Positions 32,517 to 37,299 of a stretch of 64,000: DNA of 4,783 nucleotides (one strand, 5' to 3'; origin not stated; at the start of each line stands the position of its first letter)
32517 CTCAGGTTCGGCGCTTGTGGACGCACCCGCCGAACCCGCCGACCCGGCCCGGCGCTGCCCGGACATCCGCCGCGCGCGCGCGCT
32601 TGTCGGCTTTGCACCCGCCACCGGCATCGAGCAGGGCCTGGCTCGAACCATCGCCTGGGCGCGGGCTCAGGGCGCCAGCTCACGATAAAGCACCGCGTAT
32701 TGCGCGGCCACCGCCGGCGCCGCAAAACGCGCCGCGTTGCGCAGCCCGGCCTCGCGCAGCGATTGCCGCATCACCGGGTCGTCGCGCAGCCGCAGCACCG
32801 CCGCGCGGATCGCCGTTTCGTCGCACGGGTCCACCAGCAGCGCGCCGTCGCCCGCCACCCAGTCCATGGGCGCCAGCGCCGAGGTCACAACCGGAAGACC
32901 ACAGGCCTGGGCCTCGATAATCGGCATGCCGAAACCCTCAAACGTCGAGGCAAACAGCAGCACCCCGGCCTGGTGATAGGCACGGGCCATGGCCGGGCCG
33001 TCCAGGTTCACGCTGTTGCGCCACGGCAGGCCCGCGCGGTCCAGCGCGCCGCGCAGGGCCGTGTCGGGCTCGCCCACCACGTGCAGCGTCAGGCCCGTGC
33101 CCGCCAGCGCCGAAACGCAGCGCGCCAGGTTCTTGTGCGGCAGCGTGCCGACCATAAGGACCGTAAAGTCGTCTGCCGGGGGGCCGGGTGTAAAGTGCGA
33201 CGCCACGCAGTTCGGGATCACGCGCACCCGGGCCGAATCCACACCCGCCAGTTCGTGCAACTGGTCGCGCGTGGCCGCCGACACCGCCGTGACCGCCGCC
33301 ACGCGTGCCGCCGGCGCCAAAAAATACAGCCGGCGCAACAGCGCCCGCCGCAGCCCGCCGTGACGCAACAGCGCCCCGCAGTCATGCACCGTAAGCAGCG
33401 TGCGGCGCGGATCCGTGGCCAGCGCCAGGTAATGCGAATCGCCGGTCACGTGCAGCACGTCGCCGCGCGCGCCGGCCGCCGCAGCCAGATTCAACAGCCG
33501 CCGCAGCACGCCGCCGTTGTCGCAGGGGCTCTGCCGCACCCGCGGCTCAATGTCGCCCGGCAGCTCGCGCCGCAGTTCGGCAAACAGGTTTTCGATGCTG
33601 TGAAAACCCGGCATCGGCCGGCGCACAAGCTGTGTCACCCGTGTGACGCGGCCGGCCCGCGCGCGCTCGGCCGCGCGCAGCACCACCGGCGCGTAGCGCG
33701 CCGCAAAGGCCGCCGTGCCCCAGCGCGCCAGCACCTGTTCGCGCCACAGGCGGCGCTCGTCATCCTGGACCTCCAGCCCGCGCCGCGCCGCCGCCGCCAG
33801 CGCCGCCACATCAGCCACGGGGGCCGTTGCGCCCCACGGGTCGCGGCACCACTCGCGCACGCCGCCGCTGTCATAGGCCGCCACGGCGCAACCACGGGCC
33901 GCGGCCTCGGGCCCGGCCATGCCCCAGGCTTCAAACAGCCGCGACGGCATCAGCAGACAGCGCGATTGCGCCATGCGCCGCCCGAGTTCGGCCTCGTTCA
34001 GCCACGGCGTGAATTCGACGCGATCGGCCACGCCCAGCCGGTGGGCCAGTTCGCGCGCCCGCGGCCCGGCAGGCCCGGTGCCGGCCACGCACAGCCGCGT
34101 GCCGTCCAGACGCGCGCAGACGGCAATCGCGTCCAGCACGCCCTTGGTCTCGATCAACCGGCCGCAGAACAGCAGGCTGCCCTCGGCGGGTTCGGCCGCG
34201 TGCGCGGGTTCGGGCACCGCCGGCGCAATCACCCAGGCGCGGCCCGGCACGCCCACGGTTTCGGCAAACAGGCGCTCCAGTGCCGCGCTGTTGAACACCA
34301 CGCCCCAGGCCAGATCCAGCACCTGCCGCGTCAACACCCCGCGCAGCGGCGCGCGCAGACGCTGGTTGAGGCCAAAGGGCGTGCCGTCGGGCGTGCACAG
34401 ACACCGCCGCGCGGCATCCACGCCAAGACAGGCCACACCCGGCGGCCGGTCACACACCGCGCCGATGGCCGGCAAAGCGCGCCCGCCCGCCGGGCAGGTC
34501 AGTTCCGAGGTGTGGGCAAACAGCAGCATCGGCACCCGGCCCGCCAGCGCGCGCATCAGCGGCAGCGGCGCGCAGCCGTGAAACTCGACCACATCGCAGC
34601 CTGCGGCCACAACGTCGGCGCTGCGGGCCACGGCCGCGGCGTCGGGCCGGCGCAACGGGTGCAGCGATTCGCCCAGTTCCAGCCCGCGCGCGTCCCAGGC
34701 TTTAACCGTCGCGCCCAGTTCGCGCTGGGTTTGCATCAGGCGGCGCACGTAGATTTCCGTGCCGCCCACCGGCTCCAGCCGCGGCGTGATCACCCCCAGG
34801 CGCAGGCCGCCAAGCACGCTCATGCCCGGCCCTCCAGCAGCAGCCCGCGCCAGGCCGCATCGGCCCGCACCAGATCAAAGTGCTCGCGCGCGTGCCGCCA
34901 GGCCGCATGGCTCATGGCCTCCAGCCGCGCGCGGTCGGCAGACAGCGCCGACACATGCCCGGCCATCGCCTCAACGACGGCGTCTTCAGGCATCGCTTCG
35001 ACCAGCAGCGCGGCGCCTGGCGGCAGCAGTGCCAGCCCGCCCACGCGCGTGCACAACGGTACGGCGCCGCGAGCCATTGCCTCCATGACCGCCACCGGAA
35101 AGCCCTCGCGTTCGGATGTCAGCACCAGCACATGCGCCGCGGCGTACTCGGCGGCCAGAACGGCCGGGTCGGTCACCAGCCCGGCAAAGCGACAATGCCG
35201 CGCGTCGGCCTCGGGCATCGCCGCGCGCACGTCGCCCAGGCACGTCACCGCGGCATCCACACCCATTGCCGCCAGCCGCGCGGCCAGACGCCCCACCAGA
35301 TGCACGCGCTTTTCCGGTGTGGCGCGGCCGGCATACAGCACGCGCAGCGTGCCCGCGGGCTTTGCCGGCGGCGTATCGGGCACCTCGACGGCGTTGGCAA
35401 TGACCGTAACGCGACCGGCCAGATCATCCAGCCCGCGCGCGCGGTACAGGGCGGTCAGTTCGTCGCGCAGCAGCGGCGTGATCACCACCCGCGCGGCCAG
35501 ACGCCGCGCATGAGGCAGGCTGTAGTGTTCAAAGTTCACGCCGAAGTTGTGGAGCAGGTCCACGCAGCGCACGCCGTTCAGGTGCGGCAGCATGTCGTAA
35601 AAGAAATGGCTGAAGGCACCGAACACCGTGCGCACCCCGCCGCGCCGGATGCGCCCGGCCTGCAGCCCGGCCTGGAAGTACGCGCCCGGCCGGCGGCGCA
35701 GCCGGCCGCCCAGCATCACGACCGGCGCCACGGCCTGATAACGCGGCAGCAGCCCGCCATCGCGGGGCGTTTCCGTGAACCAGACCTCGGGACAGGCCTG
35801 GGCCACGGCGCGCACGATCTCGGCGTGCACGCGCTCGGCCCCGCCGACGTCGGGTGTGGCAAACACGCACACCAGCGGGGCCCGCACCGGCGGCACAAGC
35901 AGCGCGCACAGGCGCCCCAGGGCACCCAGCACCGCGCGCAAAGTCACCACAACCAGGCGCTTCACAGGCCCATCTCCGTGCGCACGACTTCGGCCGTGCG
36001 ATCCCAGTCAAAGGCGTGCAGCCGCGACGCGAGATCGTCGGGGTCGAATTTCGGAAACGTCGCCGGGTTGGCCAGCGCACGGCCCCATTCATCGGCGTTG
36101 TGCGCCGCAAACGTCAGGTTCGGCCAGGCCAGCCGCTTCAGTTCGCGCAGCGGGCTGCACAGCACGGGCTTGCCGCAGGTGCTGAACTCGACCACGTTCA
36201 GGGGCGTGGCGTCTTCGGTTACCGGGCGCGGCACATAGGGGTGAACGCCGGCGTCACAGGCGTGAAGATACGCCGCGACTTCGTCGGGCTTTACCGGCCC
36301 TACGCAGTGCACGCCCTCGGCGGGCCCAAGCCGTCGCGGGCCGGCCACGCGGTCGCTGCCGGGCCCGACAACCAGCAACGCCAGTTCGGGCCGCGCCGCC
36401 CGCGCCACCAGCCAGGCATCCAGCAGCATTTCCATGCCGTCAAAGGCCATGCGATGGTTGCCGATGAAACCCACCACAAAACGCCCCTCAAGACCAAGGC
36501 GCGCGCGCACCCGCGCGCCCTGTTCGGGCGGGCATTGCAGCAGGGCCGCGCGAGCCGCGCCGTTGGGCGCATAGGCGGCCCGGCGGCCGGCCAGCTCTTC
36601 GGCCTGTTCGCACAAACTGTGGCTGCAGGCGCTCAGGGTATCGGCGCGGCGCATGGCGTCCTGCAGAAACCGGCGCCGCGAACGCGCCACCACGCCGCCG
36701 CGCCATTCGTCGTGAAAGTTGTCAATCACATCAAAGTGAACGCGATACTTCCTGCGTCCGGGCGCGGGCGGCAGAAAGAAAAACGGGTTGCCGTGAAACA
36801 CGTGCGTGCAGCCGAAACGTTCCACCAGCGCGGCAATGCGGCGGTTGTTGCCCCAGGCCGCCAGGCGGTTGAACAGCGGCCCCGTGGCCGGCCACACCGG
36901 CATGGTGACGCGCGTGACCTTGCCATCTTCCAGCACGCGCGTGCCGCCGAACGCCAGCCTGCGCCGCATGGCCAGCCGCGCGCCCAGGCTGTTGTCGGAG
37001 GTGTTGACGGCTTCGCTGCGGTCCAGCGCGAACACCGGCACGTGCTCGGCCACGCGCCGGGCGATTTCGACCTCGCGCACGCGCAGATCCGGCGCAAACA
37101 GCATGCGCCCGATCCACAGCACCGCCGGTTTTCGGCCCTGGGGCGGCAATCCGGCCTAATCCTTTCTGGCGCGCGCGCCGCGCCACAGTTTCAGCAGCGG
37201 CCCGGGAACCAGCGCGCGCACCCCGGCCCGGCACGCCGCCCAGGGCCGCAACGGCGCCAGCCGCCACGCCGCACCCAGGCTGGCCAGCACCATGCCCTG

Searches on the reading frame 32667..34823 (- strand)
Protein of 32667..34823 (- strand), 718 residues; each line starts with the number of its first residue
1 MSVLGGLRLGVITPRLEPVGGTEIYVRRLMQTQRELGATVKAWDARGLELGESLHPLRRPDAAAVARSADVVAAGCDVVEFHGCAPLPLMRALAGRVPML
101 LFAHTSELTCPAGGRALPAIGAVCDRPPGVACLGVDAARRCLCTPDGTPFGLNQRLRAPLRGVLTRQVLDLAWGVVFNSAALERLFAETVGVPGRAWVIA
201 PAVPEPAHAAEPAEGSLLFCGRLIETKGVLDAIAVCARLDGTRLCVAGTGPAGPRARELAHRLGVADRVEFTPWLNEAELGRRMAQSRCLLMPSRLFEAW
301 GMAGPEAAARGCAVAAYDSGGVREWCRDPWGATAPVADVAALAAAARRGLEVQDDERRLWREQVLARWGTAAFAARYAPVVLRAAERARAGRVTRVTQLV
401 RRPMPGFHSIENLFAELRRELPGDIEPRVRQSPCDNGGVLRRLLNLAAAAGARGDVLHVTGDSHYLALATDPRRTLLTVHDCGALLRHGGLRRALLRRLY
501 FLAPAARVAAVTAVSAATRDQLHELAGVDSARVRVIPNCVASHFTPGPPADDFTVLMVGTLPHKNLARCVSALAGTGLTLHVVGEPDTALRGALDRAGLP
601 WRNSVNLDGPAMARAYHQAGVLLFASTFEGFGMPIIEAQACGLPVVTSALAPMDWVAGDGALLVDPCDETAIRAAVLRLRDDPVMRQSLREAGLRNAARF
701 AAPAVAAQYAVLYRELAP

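Call 7: search_protein_families(library=pfam, proteins=[window:32667-34823:-], max_evalue=0.001)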
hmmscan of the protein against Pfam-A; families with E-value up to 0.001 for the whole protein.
window:32667-34823:- (718 aa): 5 families
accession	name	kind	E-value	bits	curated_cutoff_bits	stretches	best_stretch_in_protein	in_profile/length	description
PF00534.26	Glycos_transf_1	-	1.6e-37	129.1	26.4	2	216-358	17-164/172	Glycosyl transferases group 1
PF13692.12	Glyco_trans_1_4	-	5.5e-37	127.6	27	2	216-348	3-138/142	Glycosyl transferases group 1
PF13439.12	Glyco_transf_4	-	1.1e-18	68.3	28.5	2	435-540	56-166/170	Glycosyltransferase Family 4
PF20706.3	GT4-conflict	-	3.3e-12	46.5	26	2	199-365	177-352/385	Family 4 Glycosyltransferase in conflict systems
PF13524.12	Glyco_trans_1_2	-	8.8e-08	32.7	25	0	570-696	6-128/144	Glycosyl transferase-like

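Call 27: search_protein_families(library=ncbifam, proteins=[window:32667-34823:-], max_evalue=0.001)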
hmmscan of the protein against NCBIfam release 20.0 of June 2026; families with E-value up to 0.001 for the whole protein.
window:32667-34823:- (718 aa): 20 families
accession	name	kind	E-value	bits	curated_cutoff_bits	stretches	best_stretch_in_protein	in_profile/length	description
TIGR03999.1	thiol_BshA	equivalog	3.9e-20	72.1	273.7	2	229-359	214-345/375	N-acetyl-alpha-D-glucosaminyl L-malate synthase BshA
NF041876.1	EPS_EpsE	equivalog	1.1e-17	64.4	400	2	563-697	229-376/389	exopolysaccharide biosynthesis GT4 family glycosyltransferase EpsE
TIGR04047.1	MSMEG_0565_glyc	hypoth_equivalog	2.1e-16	60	259.85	1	610-714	268-372/373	MSMEG_0565 family glycosyltransferase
TIGR03449.1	mycothiol_MshA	equivalog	3.3e-16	59.2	462.5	2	612-716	297-403/406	D-inositol-3-phosphate glycosyltransferase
TIGR03088.1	stp2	hypoth_equivalog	5.3e-14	52.1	409.05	1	578-716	230-373/374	TIGR03088 family PEP-CTERM/XrtA system glycosyltransferase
NF053787.1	GlcN_PG_synth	equivalog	1.1e-11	44.2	480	1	610-716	253-359/361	N-acetylglucosaminyl phosphatidylglycerol synthase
TIGR02468.1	sucrsPsyn_pln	equivalog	1.7e-11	42.7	1143.95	1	615-709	568-664/1051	sucrose-phosphate synthase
TIGR02149.1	glgA_Coryne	subfamily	6.7e-11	41.9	302.4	1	582-715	247-389/391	glycogen synthase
NF007396.0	PRK09922.1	equivalog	2.8e-10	39.6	385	1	513-649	141-290/361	lipopolysaccharide 1,6-galactosyltransferase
NF038229.1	Glyco4_Geo_Pelo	equivalog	3.5e-10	39.4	400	1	611-716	230-336/338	GPMC system family 4 glycosyltransferase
TIGR02472.1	sucr_P_syn_N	equivalog_domain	5.4e-10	38.7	576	1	615-699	337-423/439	sucrose-phosphate synthase, putative, glycosyltransferase domain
NF041010.1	glycosy_Agl16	equivalog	1.7e-09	37.1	575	0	621-716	256-351/352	glycosylation protein Agl16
NF050063.1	ProtGlycPglJ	equivalog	9.4e-08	31.6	500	1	617-708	264-358/363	N-acetylgalactosamine-N,N'-diacetylbacillosaminyl-diphospho-undecaprenol 4-alpha-N-acetylgalactosaminyltransferase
NF038298.1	EPS_HpsO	equivalog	4.2e-07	29.1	575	1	629-716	299-387/388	hormogonium polysaccharide biosynthesis glycosyltransferase HpsO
TIGR04063.1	stp3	hypoth_equivalog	1.3e-06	27.5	442.05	1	235-355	238-363/397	TIGR04063 family PEP-CTERM/XrtA system glycosyltransferase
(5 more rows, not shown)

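Call 78: search_solved_structures(query=window:32667-34823:-, max_evalue=0.00001)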
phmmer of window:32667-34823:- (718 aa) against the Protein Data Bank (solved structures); distinct sequences matched with E-value up to 0.00001: 6.
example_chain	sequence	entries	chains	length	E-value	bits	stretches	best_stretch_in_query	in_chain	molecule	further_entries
6kih_A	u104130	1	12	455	1.4e-11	46.8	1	607-716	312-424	Tll1590 protein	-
9v0l_A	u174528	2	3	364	1.9e-09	39.8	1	205-365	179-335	tetrahydrobiopterin glucosyltransferases | tetrahydrobiopterin glucosyltransferase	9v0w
7qsg_A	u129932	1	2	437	8.8e-09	37.6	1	602-715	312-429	D-inositol 3-phosphate glycosyltransferase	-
3c4q_A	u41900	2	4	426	1.2e-06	30.5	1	613-715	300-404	Predicted glycosyltransferases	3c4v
3c48_A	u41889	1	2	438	1.3e-06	30.4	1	613-715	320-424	Predicted glycosyltransferases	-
5d00_A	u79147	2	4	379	2.9e-06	29.3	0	619-717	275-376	N-acetyl-alpha-D-glucosaminyl L-malate synthase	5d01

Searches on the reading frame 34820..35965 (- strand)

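Call 7: search_protein_families(library=pfam, proteins=[window:34820-35965:-], max_evalue=0.001)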
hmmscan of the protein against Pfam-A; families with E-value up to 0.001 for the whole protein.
window:34820-35965:- (381 aa): 4 families
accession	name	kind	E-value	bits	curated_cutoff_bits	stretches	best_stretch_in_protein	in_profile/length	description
PF13692.12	Glyco_trans_1_4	-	8.6e-14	52.4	27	1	208-335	3-137/142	Glycosyl transferases group 1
PF00534.26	Glycos_transf_1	-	1.6e-12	47.7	26.4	1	202-312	11-128/172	Glycosyl transferases group 1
PF20706.3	GT4-conflict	-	1.8e-06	27.7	26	1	160-338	151-340/385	Family 4 Glycosyltransferase in conflict systems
PF13524.12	Glyco_trans_1_2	-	0.00076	19.9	25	0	268-364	38-134/144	Glycosyl transferase-like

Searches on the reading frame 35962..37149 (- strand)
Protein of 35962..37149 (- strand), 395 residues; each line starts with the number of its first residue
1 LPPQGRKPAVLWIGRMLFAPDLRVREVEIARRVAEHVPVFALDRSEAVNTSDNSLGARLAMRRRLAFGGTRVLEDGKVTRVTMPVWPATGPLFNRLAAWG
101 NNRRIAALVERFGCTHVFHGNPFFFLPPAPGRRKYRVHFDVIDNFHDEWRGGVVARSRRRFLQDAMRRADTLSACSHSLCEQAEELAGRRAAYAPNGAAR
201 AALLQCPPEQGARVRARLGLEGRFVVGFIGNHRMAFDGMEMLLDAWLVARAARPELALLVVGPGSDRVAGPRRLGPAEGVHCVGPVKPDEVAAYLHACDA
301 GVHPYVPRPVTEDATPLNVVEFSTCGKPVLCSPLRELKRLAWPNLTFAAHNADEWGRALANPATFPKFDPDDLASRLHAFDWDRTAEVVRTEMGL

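Call 7: search_protein_families(library=pfam, proteins=[window:35962-37149:-], max_evalue=0.001)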
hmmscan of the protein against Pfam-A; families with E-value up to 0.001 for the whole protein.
window:35962-37149:- (395 aa): 3 families
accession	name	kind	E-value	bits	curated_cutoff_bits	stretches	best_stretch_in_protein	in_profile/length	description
PF13692.12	Glyco_trans_1_4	-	1.2e-13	51.9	27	1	224-359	2-136/142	Glycosyl transferases group 1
PF00534.26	Glycos_transf_1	-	2.3e-07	31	26.4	1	221-333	13-123/172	Glycosyl transferases group 1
PF13439.12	Glyco_transf_4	-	0.00017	22.1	28.5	1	78-197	38-165/170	Glycosyltransferase Family 4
